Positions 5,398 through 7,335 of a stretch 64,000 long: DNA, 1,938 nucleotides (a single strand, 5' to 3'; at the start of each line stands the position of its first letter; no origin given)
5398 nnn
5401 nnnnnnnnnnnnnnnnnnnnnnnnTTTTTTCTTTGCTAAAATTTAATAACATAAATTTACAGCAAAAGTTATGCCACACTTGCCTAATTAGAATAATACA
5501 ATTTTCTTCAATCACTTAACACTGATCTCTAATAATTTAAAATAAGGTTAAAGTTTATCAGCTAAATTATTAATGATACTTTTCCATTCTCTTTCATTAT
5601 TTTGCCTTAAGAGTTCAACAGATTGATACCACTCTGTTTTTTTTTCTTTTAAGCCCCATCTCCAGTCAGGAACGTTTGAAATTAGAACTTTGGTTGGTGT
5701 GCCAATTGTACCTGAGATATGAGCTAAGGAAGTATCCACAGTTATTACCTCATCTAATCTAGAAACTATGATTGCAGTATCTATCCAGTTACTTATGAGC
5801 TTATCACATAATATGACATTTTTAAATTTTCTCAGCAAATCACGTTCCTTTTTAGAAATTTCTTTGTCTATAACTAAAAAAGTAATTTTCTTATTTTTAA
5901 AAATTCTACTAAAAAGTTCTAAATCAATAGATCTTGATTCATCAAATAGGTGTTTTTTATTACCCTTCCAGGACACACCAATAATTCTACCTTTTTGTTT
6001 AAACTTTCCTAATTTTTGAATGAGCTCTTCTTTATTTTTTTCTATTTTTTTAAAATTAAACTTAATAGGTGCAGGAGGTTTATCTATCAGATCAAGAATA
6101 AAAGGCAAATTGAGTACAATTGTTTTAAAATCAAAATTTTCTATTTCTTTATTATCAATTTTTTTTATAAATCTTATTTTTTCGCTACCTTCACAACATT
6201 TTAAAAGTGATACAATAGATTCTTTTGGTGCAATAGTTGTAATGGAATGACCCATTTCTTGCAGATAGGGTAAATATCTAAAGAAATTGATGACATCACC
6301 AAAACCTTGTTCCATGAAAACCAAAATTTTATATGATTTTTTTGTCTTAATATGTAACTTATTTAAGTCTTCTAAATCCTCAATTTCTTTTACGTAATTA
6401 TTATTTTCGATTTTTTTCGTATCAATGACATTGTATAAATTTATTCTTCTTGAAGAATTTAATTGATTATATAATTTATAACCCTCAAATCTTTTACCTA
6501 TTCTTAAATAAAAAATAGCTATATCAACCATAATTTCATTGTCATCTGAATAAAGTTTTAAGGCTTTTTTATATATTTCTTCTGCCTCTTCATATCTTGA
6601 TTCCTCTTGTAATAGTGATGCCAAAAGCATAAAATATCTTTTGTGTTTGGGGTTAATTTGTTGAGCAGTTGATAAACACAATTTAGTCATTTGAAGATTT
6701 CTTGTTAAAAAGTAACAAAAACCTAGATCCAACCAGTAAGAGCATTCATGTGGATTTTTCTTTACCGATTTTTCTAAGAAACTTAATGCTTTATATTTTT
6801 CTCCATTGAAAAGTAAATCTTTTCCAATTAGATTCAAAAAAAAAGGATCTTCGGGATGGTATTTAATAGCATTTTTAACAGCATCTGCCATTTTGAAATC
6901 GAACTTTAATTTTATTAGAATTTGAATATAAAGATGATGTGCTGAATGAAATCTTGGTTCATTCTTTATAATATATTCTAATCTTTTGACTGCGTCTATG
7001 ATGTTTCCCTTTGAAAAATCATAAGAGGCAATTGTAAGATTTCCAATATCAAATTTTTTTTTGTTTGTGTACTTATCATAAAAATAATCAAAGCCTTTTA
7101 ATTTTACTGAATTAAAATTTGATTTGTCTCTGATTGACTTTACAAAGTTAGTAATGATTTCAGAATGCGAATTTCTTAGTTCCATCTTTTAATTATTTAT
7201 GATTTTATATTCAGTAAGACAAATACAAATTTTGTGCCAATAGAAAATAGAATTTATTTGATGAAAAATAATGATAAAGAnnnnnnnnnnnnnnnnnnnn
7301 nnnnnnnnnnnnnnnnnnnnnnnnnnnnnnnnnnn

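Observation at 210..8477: Minus-strand glycan island combining nonulosonic-acid and 3,6-dideoxyhexose chemistry, 2 kb from the flagellar locus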

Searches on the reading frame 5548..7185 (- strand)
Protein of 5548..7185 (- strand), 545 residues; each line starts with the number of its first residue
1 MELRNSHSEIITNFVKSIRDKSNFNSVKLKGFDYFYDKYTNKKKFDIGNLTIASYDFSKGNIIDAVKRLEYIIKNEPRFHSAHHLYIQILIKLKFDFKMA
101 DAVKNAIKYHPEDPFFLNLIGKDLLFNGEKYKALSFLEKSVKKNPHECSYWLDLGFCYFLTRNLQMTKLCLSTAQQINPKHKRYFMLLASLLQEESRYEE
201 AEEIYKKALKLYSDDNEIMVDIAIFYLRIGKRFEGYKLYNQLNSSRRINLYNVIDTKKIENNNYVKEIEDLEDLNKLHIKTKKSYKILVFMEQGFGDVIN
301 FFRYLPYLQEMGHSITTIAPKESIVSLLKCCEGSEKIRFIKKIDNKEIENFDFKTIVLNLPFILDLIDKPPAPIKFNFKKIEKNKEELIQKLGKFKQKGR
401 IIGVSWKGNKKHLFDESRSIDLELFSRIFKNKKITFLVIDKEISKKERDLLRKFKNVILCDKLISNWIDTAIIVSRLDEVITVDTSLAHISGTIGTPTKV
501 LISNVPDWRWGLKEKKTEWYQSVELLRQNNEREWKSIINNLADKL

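Call 5: search_protein_families(library=pfam, proteins=[window:5548-7185:-], max_evalue=0.01)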
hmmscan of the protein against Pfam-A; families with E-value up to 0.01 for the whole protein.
window:5548-7185:- (545 aa): 14 families
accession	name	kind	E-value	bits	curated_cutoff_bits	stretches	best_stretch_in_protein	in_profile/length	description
PF14559.12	TPR_19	-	4.6e-10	40.1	25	1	194-232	3-41/68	Tetratricopeptide repeat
PF00515.34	TPR_1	-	3e-09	36.7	27.8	1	186-215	5-34/34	Tetratricopeptide repeat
PF07719.23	TPR_2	-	7e-09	35.6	27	1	185-214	4-33/34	Tetratricopeptide repeat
PF13431.12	TPR_17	-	1.8e-06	28.2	24.4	0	137-164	2-29/34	Tetratricopeptide repeat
PF13181.12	TPR_8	-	3.8e-06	27.1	25.7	1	183-214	2-33/34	Tetratricopeptide repeat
PF12895.13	ANAPC3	-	1.2e-05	25.9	27.2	1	133-207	8-81/82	Anaphase-promoting complex, cyclosome, subunit 3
PF13424.12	TPR_12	-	3.7e-05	24.3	30.1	2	183-212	46-75/77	Tetratricopeptide repeat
PF13432.12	TPR_16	-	4.1e-05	24.4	32.7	0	179-215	28-64/65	Tetratricopeptide repeat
PF13428.12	TPR_14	-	4.8e-05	24.1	23.5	0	186-220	5-39/44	Tetratricopeptide repeat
PF23914.1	TPR_CcmH_CycH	-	0.00029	21.1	42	0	163-231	31-99/158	Cytochrome c-type biogenesis protein H TPR domain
PF25058.1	ARM_TT21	-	0.00058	20.3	27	0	181-215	6-40/155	Tetratricopeptide repeat protein 21 ARM repeat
PF13429.12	TPR_15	-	0.00062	19.7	26.2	0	175-234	140-198/280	Tetratricopeptide repeat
PF13176.12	TPR_7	-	0.0025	18.2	27.9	1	187-216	4-33/36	Tetratricopeptide repeat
PF25060.1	ARM_TT21_2nd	-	0.0077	16.2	27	0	164-222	39-96/270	Tetratricopeptide repeat protein 21 second ARM domain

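Call 6: search_protein_families(library=ncbifam, proteins=[window:5548-7185:-], max_evalue=0.01)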
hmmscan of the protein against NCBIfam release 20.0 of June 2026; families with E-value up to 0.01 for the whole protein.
window:5548-7185:- (545 aa): 9 families
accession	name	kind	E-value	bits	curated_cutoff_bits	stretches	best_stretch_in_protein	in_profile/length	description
TIGR02917.1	PEP_TPR_lipo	equivalog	5.5e-15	54.3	312.2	1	52-245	505-698/899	XrtA/PEP-CTERM system TPR-repeat protein PrsT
NF040959.1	MamA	equivalog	1e-08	34.9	200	1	121-219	44-142/204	magnetosome protein MamA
TIGR02521.1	type_IV_pilW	equivalog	1.6e-08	34.4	154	1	57-219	42-206/234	type IV pilus biogenesis/stability protein PilW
TIGR02552.1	LcrH_SycD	equivalog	2.2e-07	30.6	104.8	1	176-232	46-102/136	SycD/LcrH family type III secretion system chaperone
NF033762.1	social_mot_Tgl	equivalog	1.1e-05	24.9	225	0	196-242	80-126/252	social motility TPR repeat lipoprotein Tgl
TIGR00540.1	TPR_hemY_coli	hypoth_equivalog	2.6e-05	23.2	142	1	85-208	266-385/385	heme biosynthesis-associated TPR protein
NF033920.0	C39_PA2778_fam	equivalog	0.00022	20.7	150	1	123-211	165-253/255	PA2778 family cysteine peptidase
NF002725.1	PRK02603.1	equivalog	0.001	19.1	143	0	192-244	45-103/173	photosystem I assembly protein Ycf3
TIGR02193.1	heptsyl_trn_I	equivalog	0.0057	15.9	185.3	1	442-518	223-297/320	lipopolysaccharide heptosyltransferase I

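Call 14: find_homologous_proteins(query=window:5548-7185:-, max_evalue=0.001)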
Query window:5548-7185:- (545 aa): 34 proteins with E <= 0.001 among 8000 candidates.
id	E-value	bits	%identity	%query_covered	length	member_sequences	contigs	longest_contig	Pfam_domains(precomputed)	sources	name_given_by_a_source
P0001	0.0e+0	1111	90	100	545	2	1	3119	PF14559.13,PF24575.2,PF13431.13,PF00515.35,PF12895.14,PF13432.13,PF13428.13,PF13429.13,PF13181.13,PF07719.24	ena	-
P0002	9.5e-268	908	72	100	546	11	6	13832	PF14559.13,PF13431.13,PF00515.35,PF13181.13,PF07719.24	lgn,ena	-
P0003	2.0e-257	873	71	100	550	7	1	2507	PF14559.13,PF13431.13,PF23914.2,PF00515.35,PF12895.14,PF21033.5,PF13181.13,PF07719.24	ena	-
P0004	6.3e-254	862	68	100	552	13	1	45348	PF14559.13,PF13431.13,PF00515.35,PF12895.14,PF13432.13,PF13428.13,PF13181.13,PF07719.24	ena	-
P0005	2.5e-251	853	69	99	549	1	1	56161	PF14559.13,PF13431.13,PF13414.13,PF00515.35,PF13428.13,PF13181.13,PF07719.24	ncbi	-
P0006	6.9e-248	842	68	100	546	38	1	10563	PF14559.13,PF13431.13,PF00515.35,PF09295.17,PF07719.24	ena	-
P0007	7.3e-238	809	67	100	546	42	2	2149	PF14559.13,PF13431.13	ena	-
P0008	3.4e-237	807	65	100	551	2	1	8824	PF14559.13,PF13431.13,PF00515.35,PF21033.5,PF13428.13,PF13181.13,PF07719.24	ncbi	-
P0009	5.4e-182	625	52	99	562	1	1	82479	PF14559.13,PF13371.13,PF07719.24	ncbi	-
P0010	1.3e-157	544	72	61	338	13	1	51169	PF14559.13,PF13431.13,PF23914.2,PF00515.35,PF13428.13,PF13181.13,PF07719.24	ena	-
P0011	5.2e-150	519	47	98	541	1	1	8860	PF14559.13,PF13431.13,PF23914.2,PF13414.13,PF00515.35,PF13424.13,PF21033.5,PF13181.13,PF07719.24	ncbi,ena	-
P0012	9.8e-149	515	45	99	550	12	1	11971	PF14559.13,PF13431.13,PF00515.35,PF13432.13,PF13428.13,PF13181.13,PF07719.24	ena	-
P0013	1.1e-136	475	44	99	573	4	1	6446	PF14559.13,PF13431.13,PF00515.35,PF13428.13,PF13181.13,PF07719.24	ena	-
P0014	1.2e-128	449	43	98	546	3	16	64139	PF13431.13,PF00515.35,PF13428.13,PF13181.13,PF07719.24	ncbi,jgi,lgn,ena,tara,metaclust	tara:strand:- start:483 stop:2123 length:1641 start_codon:yes stop_codon:yes gene_type:complete|meta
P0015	1.9e-120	421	51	70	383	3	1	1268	PF14559.13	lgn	-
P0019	2.9e-30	124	30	75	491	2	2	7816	PF14559.13,PF13431.13,PF23914.2,PF13414.13,PF00515.35,PF12895.14,PF13424.13,PF13181.13,PF01075.24,PF07719.24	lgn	-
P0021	7.1e-30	123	23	80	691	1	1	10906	PF25063.1,PF03704.24,PF13431.13,PF23914.2,PF13414.13,PF13176.13,PF13428.13,PF13374.13,PF14559.13,PF24575.2,PF13371.13,PF00515.35,PF12895.14,PF13424.13,PF21033.5,PF13432.13,PF13429.13,PF13181.13,PF01075.24,PF07719.24,PF13174.13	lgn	-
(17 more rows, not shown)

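Call 16: find_encoding_contigs(protein=P0009, flank=10000, max_places=2)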
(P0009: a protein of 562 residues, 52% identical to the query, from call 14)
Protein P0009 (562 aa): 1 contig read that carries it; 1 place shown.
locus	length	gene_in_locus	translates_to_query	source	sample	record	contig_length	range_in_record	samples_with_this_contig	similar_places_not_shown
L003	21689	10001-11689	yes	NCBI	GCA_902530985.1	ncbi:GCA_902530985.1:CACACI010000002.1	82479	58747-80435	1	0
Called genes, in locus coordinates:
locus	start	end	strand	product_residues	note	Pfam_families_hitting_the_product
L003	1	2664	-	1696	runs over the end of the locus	PF00460:Flg_bb_rod (weak), PF22638:FlgK_D1, PF06429:Flg_bbr_C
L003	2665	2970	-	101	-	PF10135:Rod-binding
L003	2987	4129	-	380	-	PF02119:FlgI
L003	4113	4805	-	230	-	PF02107:FlgH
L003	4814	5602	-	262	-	PF00460:Flg_bb_rod, PF22692:LlgE_F_G_D1, PF06429:Flg_bbr_C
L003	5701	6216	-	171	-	PF00300:His_Phos_1 (weak)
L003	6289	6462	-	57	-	-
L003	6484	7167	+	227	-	PF00702:Hydrolase, PF13419:HAD_2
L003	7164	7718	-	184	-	PF00578:AhpC-TSA, PF08534:Redoxin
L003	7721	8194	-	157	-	PF01894:YjbQ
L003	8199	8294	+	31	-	-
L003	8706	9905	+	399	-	PF04932:Wzy_C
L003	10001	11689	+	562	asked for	PF07719:TPR_2 (faint), PF14559:TPR_19 (faint), PF13371:TPR_9 (faint)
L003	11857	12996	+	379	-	PF00535:Glycos_transf_2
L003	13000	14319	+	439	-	PF01041:DegT_DnrJ_EryC1, PF00155:Aminotran_1_2 (weak), PF00266:Aminotran_5 (weak)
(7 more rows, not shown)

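Call 17: find_encoding_contigs(protein=P0014, flank=10000, max_places=3)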
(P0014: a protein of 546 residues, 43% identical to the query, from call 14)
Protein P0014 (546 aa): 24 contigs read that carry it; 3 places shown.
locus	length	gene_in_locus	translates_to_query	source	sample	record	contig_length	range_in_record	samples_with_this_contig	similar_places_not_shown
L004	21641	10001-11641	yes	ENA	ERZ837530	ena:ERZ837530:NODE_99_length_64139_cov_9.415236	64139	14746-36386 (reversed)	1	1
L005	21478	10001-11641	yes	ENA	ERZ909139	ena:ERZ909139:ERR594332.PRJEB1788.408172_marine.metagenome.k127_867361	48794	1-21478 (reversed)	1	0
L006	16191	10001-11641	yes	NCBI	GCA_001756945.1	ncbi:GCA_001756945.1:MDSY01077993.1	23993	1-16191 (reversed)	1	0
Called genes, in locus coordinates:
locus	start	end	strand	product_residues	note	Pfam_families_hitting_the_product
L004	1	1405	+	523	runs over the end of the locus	PF00669:Flagellin_N, PF07196:Flagellin_IN (weak), PF00700:Flagellin_C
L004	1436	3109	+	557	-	PF02465:FliD_N, PF07195:FliD_C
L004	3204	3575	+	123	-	PF02561:FliS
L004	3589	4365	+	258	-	PF00669:Flagellin_N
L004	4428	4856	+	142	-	PF02561:FliS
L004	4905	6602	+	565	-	PF00654:Voltage_CLC, PF00571:CBS (faint)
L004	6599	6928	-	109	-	-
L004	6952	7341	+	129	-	PF02561:FliS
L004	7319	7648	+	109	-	-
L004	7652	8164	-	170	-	PF00300:His_Phos_1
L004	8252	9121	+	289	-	PF08242:Methyltransf_12 (weak), PF13489:Methyltransf_23, PF08241:Methyltransf_11 (weak)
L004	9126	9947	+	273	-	-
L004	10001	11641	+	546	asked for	PF07719:TPR_2 (faint), PF13428:TPR_14 (faint), PF13431:TPR_17 (faint), PF00515:TPR_1 (faint), PF13181:TPR_8 (faint)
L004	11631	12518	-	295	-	PF02779:Transket_pyr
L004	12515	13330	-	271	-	PF00456:Transketolase_N, PF13292:DXP_synthase_N (weak)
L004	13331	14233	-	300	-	PF01073:3Beta_HSD (faint), PF01370:Epimerase, PF02719:Polysacc_synt_2 (faint), PF16363:GDP_Man_Dehyd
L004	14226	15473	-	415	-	PF08421:Methyltransf_13, PF13489:Methyltransf_23, PF08241:Methyltransf_11, PF08242:Methyltransf_12, PF13649:Methyltransf_25 (weak), PF08484:Methyltransf_14, PF22674:C2185-like_N (weak)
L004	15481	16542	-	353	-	PF01073:3Beta_HSD (weak), PF01370:Epimerase, PF02719:Polysacc_synt_2, PF04321:RmlD_sub_bind (weak), PF16363:GDP_Man_Dehyd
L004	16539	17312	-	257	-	PF00483:NTP_transferase, PF12804:NTP_transf_3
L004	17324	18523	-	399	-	PF00535:Glycos_transf_2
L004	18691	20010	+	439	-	PF01041:DegT_DnrJ_EryC1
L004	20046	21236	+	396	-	PF04055:Radical_SAM, PF13353:Fer4_12 (weak)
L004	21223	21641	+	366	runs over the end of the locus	PF00535:Glycos_transf_2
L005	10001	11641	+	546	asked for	PF07719:TPR_2 (faint), PF13428:TPR_14 (faint), PF13431:TPR_17 (faint), PF00515:TPR_1 (faint), PF13181:TPR_8 (faint)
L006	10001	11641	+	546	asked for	PF07719:TPR_2 (faint), PF13428:TPR_14 (faint), PF13431:TPR_17 (faint), PF00515:TPR_1 (faint), PF13181:TPR_8 (faint)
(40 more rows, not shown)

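Call 25: search_solved_structures(query=A1, max_evalue=1)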
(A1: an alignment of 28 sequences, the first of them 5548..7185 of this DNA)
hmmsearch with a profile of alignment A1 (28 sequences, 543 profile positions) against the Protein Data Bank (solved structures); distinct sequences matched with E-value up to 1: 507 (the best 60 are shown).
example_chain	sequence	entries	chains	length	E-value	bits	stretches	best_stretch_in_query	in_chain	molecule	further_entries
9qhb_A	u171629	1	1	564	1.6e-155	522.1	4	44-242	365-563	Engineered tetratricopeptide repeat protein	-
7ntf_A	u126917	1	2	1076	3e-126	425.5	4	46-258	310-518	Isoform 1 of UDP-N-acetylglucosamine--peptide N-acetylglucosaminyltransferase 110 kDa subu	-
7yea_A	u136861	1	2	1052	5.1e-123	414.8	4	45-258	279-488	UDP-N-acetylglucosamine--peptide N-acetylglucosaminyltransferase 110 kDa subunit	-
7yeh_B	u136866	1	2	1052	8.2e-110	371.2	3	46-258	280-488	UDP-N-acetylglucosamine--peptide N-acetylglucosaminyltransferase 110 kDa subunit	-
8bu0_A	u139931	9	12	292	1.7e-97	330.5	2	59-236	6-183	Consensus tetratricopeptide repeat protein | Crystal structure of an 8-repeat consensus TPR superhelix with Zinc. | Monomer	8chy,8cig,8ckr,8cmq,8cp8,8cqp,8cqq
9qhc_A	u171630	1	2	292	9.1e-95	321.6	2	59-245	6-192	Engineered tetratricopeptide repeat protein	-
6eou_A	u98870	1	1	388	6.2e-91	308.9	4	51-243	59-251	UDP-N-acetylglucosamine--peptide N-acetylglucosaminyltransferase 110 kDa subunit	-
1w3b_A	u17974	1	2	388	1.6e-68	234.9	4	51-243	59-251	UDP-N-ACETYLGLUCOSAMINE--PEPTIDE N-ACETYLGLUCOSAMINYLTRANSFERASE 110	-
7qdr_B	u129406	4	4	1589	3.2e-61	210.8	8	69-216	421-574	Tetratricopeptide repeat protein 37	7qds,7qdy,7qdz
9g8o_B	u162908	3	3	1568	7.3e-61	209.7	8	69-217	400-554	Superkiller complex protein 3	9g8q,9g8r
7y4i_A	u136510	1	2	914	5.2e-57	196.9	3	42-202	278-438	Probable UDP-N-acetylglucosamine--peptide N-acetylglucosaminyltransferase SPINDLY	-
8dtf_A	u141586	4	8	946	6.1e-57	196.7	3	42-202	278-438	Probable UDP-N-acetylglucosamine--peptide N-acetylglucosaminyltransferase SPINDLY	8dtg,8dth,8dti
8fgw_D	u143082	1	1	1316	8.4e-57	196.3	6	58-227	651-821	Tetratricopeptide repeat protein 21B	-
8bbe_D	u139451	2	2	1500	2.8e-56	194.5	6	56-227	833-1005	SNAP-tag,Tetratricopeptide repeat protein 21B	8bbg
8hmc_C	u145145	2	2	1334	1.8e-46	162.1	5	77-185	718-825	Tetratricopeptide repeat protein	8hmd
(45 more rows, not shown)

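Call 32: predict_structure(alignment_id=A1)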
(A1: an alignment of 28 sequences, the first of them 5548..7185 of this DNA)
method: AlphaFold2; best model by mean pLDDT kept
length: 545 residues; sequences in the alignment: 28
mean_pLDDT: 89.1   pTM: 0.82
mean pLDDT of the five models: 89.1, 89.1, 88.8, 87.8, 87.7
residues with pLDDT >= 90: 344; 70-90: 173; 50-70: 24; < 50: 4
segments of 3 or more residues with pLDDT < 50: 1-4
pLDDT, mean of each block of 10 residues (from residue 1): 56 86 90 79 81 88 89 95 93 81 94 96 89 96 97 96 94 97 96 91 96 89 92 93 79 67 72 91 92 86 93 92 88 90 86 94 92 92 92 90 90 73 94 94 91 95 92 97 94 97 84 87 90 86 93
secondary structure, 60 per line:
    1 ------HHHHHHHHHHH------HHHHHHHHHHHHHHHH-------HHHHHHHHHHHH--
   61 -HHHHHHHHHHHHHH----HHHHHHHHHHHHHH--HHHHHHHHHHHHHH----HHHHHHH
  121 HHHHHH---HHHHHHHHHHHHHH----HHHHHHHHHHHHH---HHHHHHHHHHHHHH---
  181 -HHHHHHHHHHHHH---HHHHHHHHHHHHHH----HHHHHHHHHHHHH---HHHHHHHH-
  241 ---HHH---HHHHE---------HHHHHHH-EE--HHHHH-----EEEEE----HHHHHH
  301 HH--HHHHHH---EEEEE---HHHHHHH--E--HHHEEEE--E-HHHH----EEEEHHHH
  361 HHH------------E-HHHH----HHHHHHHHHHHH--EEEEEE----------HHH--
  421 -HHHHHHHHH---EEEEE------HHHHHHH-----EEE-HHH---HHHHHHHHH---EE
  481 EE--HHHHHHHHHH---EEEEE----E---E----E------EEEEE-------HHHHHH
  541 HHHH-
elements in order: H7-17 H24-39 H47-58 H62-75 H80-93 H96-109 H114-126 H130-143 H148-160 H164-177 H182-194 H198-211 H216-228 H232-239 H250-253 H264-270 H276-280 E286-290 H295-302 H305-310 E314-318 H322-328 E337-340 H345-348 E353-356 H357-363 H378-381 H386-397 E400-405 H422-430 E434-438 H445-451 E457-459 H467-475 E479-482 H485-494 E498-502 E523-527 H535-544

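Call 36: fold_search(model_id=the predicted structure, library=pdb)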
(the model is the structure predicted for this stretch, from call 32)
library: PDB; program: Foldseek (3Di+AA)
matches with E <= 10: 1596; with E <= 0.001: 287
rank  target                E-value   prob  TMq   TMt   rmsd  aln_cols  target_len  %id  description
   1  8dti_A                5.0e-10  1.00  0.29  0.26  17.2       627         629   14  Cryo-EM structure of Arabidopsis SPY in complex with GDP-fucose (released 2023-03-08)
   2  8dtf_A                1.3e-09  1.00  0.30  0.21  19.3       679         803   13  Cryo-EM structure of the full length Arabidopsis SPY with complete TPRs (released 2023-03-08)
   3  7y4i_B                3.5e-09  1.00  0.31  0.22  18.5       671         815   13  Crystal structure of SPINDLY in complex with GDP (released 2022-12-07)
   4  8dth_B                3.6e-09  1.00  0.29  0.24  18.6       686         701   14  Cryo-EM structure of Arabidopsis SPY alternative conformation 2 (released 2023-03-08)
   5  8dtg_A                7.2e-09  1.00  0.29  0.21  19.4       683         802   13  Cryo-EM structure of Arabidopsis SPY alternative conformation 1 (released 2023-03-08)
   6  8dth_A                7.8e-09  1.00  0.31  0.24  17.6       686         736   14  Cryo-EM structure of Arabidopsis SPY alternative conformation 2 (released 2023-03-08)
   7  8qoy                  9.3e-09  1.00  0.20  0.12  23.4       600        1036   14  Capsular polysaccharide synthesis multienzyme of Actinobacillus Pleuropneumoniae serotype 3 (released 2024-07-03)
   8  7y4i_A                1.0e-08  1.00  0.31  0.22  18.2       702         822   13  Crystal structure of SPINDLY in complex with GDP (released 2022-12-07)
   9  7yeh_A                2.4e-08  1.00  0.36  0.21  22.5       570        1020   12  Cryo-EM structure of human OGT-OGA complex (released 2023-07-12)
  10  7yea_A                2.6e-08  1.00  0.35  0.21  24.1       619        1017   12  Human O-GlcNAc transferase Dimer (released 2023-07-12)
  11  5a01_A                3.7e-08  1.00  0.26  0.22  17.4       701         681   12  O-GlcNAc transferase from Drososphila melanogaster (released 2016-04-27)
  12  4gyw_A                6.8e-08  1.00  0.25  0.21  19.9       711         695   11  Crystal structure of human O-GlcNAc Transferase in complex with UDP and a glycopeptide (released 2012-10-31)
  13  5hgv_A                6.8e-08  1.00  0.25  0.21  19.5       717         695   11  Structure of an O-GlcNAc transferase point mutant, D554N in complex with peptide (released 2016-09-14)
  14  8dtg_B                7.0e-08  1.00  0.40  0.31  11.4       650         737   12  Cryo-EM structure of Arabidopsis SPY alternative conformation 1 (released 2023-03-08)
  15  3pe4_A                7.4e-08  1.00  0.26  0.22  17.5       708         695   11  Structure of human O-GlcNAc transferase and its complex with a peptide substrate (released 2011-01-19)
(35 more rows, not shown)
